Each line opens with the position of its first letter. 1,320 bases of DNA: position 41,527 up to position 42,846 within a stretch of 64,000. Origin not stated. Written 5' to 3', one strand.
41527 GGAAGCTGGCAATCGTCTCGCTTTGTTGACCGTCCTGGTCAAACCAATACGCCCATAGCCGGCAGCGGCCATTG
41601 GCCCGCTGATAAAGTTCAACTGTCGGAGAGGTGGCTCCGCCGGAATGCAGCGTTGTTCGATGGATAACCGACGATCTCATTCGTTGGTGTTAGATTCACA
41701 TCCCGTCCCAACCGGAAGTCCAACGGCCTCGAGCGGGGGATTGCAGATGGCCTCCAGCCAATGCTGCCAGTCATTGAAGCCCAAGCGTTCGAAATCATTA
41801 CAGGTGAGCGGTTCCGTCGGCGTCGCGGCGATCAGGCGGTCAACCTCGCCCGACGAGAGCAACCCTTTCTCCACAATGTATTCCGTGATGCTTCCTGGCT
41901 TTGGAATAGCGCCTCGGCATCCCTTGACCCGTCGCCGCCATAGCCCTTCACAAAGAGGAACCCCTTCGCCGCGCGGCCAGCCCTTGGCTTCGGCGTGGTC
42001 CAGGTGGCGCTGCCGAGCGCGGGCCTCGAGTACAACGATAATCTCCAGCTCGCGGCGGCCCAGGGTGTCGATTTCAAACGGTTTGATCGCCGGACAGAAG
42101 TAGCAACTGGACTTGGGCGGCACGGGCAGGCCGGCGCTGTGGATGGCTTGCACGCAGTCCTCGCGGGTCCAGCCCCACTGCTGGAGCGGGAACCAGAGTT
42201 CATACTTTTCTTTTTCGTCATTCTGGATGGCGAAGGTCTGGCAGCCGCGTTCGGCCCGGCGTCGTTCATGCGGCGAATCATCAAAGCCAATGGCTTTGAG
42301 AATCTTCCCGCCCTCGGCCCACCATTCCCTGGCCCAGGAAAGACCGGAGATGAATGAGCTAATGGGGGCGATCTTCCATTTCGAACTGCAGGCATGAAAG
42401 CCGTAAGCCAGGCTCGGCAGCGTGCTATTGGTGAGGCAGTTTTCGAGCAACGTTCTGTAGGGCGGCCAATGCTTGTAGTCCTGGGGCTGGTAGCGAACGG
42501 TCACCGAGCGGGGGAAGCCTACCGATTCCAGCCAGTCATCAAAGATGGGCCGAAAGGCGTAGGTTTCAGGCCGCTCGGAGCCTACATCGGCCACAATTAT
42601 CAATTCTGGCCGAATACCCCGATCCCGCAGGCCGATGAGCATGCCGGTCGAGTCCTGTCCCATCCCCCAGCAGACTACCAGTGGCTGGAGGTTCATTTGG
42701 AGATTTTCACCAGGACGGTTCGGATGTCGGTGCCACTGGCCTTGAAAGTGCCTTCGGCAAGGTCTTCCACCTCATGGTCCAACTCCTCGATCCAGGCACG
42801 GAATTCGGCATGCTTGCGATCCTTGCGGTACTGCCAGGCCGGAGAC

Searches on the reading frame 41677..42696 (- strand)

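Call 15: search_protein_families(library=pfam, max_evalue=0.01, proteins=[window:41677-42696:-])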
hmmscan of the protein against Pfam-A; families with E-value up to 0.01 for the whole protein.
window:41677-42696:- (339 aa): 0 families

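Call 75: search_protein_families(library=phrogs, max_evalue=0.00001, proteins=[window:41677-42696:-])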
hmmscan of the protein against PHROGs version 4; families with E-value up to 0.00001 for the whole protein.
window:41677-42696:- (339 aa): 1 family
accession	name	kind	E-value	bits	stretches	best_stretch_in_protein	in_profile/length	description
phrog_424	-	moron, auxiliary metabolic gene and host takeover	3.8e-19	70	1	5-205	162-343/460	phosphoadenosine phosphosulfate reductase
